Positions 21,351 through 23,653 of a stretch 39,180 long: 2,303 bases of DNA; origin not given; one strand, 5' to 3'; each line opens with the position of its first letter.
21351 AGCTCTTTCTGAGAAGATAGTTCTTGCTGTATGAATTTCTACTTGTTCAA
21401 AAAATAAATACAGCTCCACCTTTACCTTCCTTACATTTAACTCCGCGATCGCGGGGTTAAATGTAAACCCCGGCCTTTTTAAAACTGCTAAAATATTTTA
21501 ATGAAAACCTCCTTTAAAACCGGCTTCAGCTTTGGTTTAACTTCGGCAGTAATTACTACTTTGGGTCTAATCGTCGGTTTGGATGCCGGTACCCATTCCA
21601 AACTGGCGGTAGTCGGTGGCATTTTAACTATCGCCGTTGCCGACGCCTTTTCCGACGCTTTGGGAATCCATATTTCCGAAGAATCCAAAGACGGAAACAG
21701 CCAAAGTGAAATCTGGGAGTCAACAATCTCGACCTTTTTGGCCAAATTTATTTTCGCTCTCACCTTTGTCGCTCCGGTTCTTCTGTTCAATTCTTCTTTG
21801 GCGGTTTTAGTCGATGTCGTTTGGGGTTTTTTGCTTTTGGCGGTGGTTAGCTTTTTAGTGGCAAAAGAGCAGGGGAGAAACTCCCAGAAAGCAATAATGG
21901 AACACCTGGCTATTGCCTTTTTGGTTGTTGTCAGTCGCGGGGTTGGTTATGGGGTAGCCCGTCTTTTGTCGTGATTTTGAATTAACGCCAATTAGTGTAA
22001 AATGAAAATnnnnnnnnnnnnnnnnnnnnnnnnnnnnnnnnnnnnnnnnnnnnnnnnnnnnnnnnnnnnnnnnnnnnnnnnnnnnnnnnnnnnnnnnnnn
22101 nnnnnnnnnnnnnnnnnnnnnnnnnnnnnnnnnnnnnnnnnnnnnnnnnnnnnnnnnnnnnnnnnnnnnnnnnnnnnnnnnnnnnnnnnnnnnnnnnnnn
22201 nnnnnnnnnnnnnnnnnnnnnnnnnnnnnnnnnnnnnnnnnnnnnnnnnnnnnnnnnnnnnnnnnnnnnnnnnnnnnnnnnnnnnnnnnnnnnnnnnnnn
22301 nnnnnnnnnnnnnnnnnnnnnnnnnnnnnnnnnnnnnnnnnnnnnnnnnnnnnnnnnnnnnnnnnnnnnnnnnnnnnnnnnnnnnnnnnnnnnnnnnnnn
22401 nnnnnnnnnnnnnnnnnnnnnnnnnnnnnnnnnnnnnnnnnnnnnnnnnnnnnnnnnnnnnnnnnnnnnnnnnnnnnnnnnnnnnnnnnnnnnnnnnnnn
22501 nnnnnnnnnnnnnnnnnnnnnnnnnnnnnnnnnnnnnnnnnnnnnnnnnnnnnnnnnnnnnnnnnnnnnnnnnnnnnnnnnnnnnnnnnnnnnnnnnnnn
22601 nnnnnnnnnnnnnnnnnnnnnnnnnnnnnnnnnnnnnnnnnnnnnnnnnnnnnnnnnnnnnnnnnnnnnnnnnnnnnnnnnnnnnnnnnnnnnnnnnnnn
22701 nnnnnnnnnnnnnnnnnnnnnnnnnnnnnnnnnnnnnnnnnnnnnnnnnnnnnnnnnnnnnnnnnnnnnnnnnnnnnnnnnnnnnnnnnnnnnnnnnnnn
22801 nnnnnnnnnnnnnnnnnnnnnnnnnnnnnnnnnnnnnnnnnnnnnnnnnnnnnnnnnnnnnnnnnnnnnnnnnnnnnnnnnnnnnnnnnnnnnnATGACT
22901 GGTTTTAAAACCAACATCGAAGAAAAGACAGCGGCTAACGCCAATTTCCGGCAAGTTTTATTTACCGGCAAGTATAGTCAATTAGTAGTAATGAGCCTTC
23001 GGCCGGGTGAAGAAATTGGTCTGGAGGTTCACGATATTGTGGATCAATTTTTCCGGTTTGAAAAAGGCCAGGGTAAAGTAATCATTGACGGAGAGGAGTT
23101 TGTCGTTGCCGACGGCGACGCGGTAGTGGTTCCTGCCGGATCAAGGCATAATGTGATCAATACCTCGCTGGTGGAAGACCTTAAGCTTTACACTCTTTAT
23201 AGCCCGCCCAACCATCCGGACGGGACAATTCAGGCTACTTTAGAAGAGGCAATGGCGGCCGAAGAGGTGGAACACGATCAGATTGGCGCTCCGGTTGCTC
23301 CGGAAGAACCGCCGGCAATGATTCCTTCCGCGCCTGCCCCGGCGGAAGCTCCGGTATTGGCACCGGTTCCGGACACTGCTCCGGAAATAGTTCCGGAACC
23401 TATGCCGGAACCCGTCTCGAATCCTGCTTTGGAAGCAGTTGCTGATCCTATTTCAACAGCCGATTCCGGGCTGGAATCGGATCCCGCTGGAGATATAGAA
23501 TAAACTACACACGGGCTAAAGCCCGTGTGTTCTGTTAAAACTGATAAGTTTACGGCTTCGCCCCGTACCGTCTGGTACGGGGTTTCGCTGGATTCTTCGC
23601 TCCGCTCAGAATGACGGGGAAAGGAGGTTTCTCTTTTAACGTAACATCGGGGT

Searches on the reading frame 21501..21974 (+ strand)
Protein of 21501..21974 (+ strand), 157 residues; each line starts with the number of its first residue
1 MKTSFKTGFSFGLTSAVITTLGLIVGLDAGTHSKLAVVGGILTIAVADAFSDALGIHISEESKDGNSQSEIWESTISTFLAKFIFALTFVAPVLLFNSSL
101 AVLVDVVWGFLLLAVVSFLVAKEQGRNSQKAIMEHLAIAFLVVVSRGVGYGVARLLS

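Call 10: search_protein_families(library=pfam, proteins=[window:21501-21974:+], max_evalue=0.01)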
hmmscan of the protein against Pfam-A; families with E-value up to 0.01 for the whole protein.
window:21501-21974:+ (157 aa): 1 family
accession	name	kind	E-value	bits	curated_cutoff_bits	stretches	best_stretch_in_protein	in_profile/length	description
PF01988.24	VIT1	-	1.7e-05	25.2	28.1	2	67-143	129-206/214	VIT family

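Call 15: find_related_loci(query=window:21501-21974:+, collection=genome_contigs, flank=10000)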
Query window:21501-21974:+ (157 aa) in genome_contigs; peptide patterns used: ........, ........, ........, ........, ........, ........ (x = any residue, [..] = any of these).
509 stretches matched a pattern; 196 encode a relative of the query (tblastn E <= 1e-3); the best 80 are kept; 80 distinct loci.
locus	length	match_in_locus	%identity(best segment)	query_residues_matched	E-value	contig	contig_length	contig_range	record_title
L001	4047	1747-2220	85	1-157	3e-81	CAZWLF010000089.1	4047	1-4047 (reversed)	MAG TPA_asm: uncultured Gammaproteobacteria bacterium isolate binchicken_co387_691 genome assembly, contig: NODE_32754_l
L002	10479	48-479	65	1-144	8e-58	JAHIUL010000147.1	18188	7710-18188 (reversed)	MAG: Candidatus Margulisiibacteriota bacterium isolate MM_PC_MetaG.mb.25 MM_PC_MetaG.mb.25_k141_1190500, whole genome sh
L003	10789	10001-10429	64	2-144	1e-57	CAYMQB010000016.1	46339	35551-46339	MAG TPA_asm: uncultured bacterium isolate binchicken_co228_479 genome assembly, contig: NODE_835_length_46339_cov_46.488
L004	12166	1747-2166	69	4-143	7e-58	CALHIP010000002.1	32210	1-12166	MAG: uncultured Patescibacteria group bacterium isolate S1_Bin_Bin_48_sub_1 genome assembly, contig: c_000000096959, who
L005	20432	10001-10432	66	1-144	8e-58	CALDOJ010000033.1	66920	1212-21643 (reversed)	MAG TPA_asm: Candidatus Woesearchaeota archaeon isolate ERR2206790_bin.73_CONCOCT_v1.1_MAG genome assembly, contig: ERZ8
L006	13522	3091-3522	64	1-144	2e-57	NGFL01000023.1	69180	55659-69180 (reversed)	MAG: candidate division TA06 bacterium JGI_Cruoil_03_38_101 JGI24025J20009_10000083, whole genome shotgun sequence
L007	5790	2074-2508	62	1-145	4e-57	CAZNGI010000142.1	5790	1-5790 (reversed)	MAG TPA_asm: uncultured Methanotrichaceae archaeon isolate SRP178699_co2_292 genome assembly, contig: NODE_16698_length_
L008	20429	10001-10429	66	1-143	3e-57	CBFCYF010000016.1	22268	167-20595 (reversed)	MAG TPA_asm: uncultured archaeon isolate SRR26215687_concoct_40 genome assembly, contig: ERZ25073490.665, whole genome s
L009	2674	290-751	60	1-153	2e-57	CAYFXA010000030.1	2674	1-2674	MAG TPA_asm: uncultured Gammaproteobacteria bacterium isolate ERP108616_co1_405 genome assembly, contig: k119_562575, wh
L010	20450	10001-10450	62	1-149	3e-57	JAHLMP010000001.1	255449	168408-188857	MAG: Candidatus Aenigmatarchaeota archaeon isolate DRTY-6_2_bin_201 NODE_1_length_255449_cov_52.1743, whole genome shotg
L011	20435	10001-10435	66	1-145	3e-57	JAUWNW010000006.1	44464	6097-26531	MAG: Candidatus Aminicenantes bacterium isolate CSMAG_2434 CSMAG_2434_k141_965351_length_44464_cov_8.3257, whole genome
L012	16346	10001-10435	63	1-145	7e-57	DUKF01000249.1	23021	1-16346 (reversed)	MAG TPA_asm: Methanotrichaceae archaeon isolate UBA9297 contig_56336, whole genome shotgun sequence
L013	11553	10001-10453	60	4-157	2e-56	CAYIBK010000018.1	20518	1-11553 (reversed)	MAG TPA_asm: uncultured Gammaproteobacteria bacterium isolate ERP119705_co19_912 genome assembly, contig: NODE_2102_leng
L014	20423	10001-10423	67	4-144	1e-56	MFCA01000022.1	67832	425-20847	MAG: Candidatus Curtissbacteria bacterium RIFOXYA1_FULL_41_14 rifoxya1_full_scaffold_590, whole genome shotgun sequence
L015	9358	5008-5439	63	1-144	1e-56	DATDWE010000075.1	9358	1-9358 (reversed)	MAG TPA_asm: Candidatus Nanoarchaeia archaeon isolate SMAG_U8102 k141_1284853, whole genome shotgun sequence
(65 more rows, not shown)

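Call 22: find_homologous_proteins(query=L001:724-1077:+, max_evalue=0.01)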
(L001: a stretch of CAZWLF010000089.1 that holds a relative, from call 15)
Query L001:724-1077:+ (118 aa): 1 proteins with E <= 0.01 among 16 candidates.
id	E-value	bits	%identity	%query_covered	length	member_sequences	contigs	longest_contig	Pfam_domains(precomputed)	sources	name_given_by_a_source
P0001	1.2e-72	259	100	100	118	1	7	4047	-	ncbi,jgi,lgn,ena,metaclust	metaclust:\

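Call 25: find_encoding_contigs(protein=P0001, flank=5000, max_places=10)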
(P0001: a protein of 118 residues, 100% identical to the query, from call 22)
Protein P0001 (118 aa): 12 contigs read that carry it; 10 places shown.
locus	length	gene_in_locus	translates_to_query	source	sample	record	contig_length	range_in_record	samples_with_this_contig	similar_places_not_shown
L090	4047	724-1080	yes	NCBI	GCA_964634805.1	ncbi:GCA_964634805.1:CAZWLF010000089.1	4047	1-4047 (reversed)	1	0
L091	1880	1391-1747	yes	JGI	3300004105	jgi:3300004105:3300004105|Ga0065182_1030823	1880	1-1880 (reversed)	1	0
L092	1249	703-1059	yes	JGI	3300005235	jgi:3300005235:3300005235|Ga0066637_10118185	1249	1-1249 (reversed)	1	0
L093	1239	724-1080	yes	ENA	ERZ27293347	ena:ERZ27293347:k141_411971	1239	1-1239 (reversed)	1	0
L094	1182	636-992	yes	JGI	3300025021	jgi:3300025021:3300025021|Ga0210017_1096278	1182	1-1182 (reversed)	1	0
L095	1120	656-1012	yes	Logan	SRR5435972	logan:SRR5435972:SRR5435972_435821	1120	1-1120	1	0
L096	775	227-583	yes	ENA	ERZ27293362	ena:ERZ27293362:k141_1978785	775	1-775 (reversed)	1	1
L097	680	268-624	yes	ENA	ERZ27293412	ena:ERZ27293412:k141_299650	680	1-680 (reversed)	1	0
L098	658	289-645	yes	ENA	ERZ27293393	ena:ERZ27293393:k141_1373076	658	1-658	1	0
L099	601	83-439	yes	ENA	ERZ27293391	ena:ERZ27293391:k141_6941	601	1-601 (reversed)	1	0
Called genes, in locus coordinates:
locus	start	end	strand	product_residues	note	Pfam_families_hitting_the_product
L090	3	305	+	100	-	?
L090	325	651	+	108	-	-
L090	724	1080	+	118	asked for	-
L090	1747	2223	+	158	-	PF01988:VIT1 (faint)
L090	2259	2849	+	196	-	-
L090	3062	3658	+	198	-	PF07883:Cupin_2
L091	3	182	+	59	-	?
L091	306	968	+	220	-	-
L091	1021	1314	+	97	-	-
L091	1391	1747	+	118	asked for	-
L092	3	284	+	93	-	?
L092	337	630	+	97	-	-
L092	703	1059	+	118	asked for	-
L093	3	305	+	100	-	?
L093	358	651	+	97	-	-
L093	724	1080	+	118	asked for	-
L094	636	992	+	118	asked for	-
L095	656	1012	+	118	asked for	-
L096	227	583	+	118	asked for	-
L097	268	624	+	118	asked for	-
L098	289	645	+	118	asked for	-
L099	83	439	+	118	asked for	-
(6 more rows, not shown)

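Call 34: search_protein_families(library=pfam, proteins=[P0001], max_evalue=10)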
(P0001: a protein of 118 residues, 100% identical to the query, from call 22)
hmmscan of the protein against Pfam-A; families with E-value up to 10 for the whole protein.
P0001 (118 aa): 0 families

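Call 35: search_protein_families(library=phrogs, proteins=[P0001], max_evalue=10)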
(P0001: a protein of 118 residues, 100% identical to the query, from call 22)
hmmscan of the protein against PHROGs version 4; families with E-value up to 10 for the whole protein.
P0001 (118 aa): 0 families

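Call 36: search_protein_families(library=ncbifam, proteins=[P0001], max_evalue=10)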
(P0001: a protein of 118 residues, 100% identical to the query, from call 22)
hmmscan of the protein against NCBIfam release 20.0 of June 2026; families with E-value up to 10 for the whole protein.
P0001 (118 aa): 0 families

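Call 45: predict_structure(protein=P0001)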
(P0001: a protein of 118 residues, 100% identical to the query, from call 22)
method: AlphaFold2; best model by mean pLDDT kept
length: 118 residues; sequences in the alignment: 1
mean_pLDDT: 59.6   pTM: 0.53
mean pLDDT of the five models: 59.6, 55.8, 51.7, 48.5, 43.7
residues with pLDDT >= 90: 0; 70-90: 43; 50-70: 38; < 50: 37
segments of 3 or more residues with pLDDT < 50: 51-69, 101-118
pLDDT, mean of each block of 10 residues (from residue 1): 71 78 66 75 69 38 42 68 64 55 43 42
secondary structure, 60 per line:
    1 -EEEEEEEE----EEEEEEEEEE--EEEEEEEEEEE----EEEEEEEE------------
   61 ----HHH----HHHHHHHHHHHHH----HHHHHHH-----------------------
elements in order: E2-9 E14-23 E26-36 E41-48 H72-84 H89-95

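Call 60: fold_search(model_id=the predicted structure, library=pdb)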
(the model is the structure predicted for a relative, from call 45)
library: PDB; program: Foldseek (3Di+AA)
matches with E <= 10: 441; with E <= 0.001: 0
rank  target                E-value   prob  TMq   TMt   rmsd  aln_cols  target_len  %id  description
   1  3vgk_B                5.4e-01  0.18  0.18  0.08   6.3        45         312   20  Crystal structure of a ROK family glucokinase from Streptomyces griseus (released 2011-12-07)
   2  2ckq_B                6.8e-01  0.38  0.24  0.09   3.2        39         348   23  Crystal structure of Human Choline Kinase alpha 2 in complex with Phosphocholine (released 2006-10-04)
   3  9a4d_A                1.0e+00  0.25  0.23  0.08   3.9        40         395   15  Integrative model of ACKA-BCP by crosslinking MS and deep learning (released 2024-09-18)
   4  4hgz_C                1.2e+00  0.21  0.27  0.15   3.8        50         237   14  Structure of the CcbJ Methyltransferase from Streptomyces caelestis (released 2013-10-30)
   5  5uwb_A                1.3e+00  0.41  0.31  0.21   2.8        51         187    8  Re-refined 4FCZ: lipid-bound crystal structure of toluene-tolerance protein from Pseudomonas putida (released 2017-04-19)
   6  7pkn_N                1.3e+00  0.28  0.30  0.13   6.1        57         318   16  Structure of the human CCAN deltaCT complex (released 2022-04-27)
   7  9gba_D                1.3e+00  0.05  0.14  0.08  11.7        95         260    8  3-methylbenzoyl-CoA reductase from Thauera chlorobenzoica (MbdONPQ) + AMPPNP (released 2026-02-18)
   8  3pg4                  1.4e+00  0.33  0.24  0.13   3.2        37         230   14  The crystal structure of New Delhi Metallo-beta lactamase (NDM-1) (released 2011-11-16)
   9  4hgz_B                1.4e+00  0.18  0.27  0.15   3.9        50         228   14  Structure of the CcbJ Methyltransferase from Streptomyces caelestis (released 2013-10-30)
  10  4hgy_B                1.5e+00  0.18  0.27  0.15   4.0        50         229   14  Structure of the CcbJ Methyltransferase from Streptomyces caelestis (released 2013-10-30)
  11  3spu_E                1.7e+00  0.30  0.24  0.13   1.9        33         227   12  apo NDM-1 Crystal Structure (released 2011-08-03)
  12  5ypi_A                1.7e+00  0.30  0.23  0.12   2.4        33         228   12  Crystal structure of NDM-1 bound to hydrolyzed imipenem representing an EI1 complex (released 2018-02-21)
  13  5tgn_C                1.7e+00  0.20  0.27  0.29   4.3        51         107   18  Crystal structure of protein Sthe_2403 from Sphaerobacter thermophilus (released 2016-10-26)
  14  3vgk_A                1.7e+00  0.11  0.20  0.09   4.5        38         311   26  Crystal structure of a ROK family glucokinase from Streptomyces griseus (released 2011-12-07)
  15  3wxi_B                1.7e+00  0.08  0.14  0.04  11.8        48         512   12  Crystal structure of trypanosoma brucei gambiense glycerol kinase (ligand-free form) (released 2014-12-24)
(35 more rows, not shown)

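Call 79: find_related_loci(query=P0001, collection=viral_contigs, flank=3000)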
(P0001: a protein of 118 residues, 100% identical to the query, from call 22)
Query P0001 (118 aa) in viral_contigs; peptide patterns used: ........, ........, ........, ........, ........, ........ (x = any residue, [..] = any of these).
37 stretches matched a pattern, but none encodes a relative of the query by tblastn (E <= 1e-3).

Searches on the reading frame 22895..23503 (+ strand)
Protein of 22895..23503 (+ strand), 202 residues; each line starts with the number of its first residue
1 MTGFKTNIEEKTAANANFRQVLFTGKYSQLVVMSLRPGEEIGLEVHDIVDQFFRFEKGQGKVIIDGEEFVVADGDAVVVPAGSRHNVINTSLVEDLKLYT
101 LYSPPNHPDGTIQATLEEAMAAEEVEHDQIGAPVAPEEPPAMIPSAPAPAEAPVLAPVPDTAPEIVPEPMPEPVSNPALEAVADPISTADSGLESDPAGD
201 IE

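Call 10: search_protein_families(library=pfam, proteins=[window:22895-23503:+], max_evalue=0.01)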
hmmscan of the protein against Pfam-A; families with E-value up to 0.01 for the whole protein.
window:22895-23503:+ (202 aa): 4 families
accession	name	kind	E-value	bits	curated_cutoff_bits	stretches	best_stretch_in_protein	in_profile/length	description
PF07883.17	Cupin_2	-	4.6e-14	52.3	27.2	1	32-99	2-67/70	Cupin domain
PF02311.25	AraC_binding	-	0.0039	17.4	21.1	1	55-105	29-78/135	AraC-like ligand binding domain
PF05899.18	Cupin_3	-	0.0039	17.3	23.5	1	49-84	25-61/74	EutQ-like cupin domain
PF01050.24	MannoseP_isomer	-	0.0068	17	23.6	1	24-92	24-92/116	Mannose-6-phosphate isomerase C-terminal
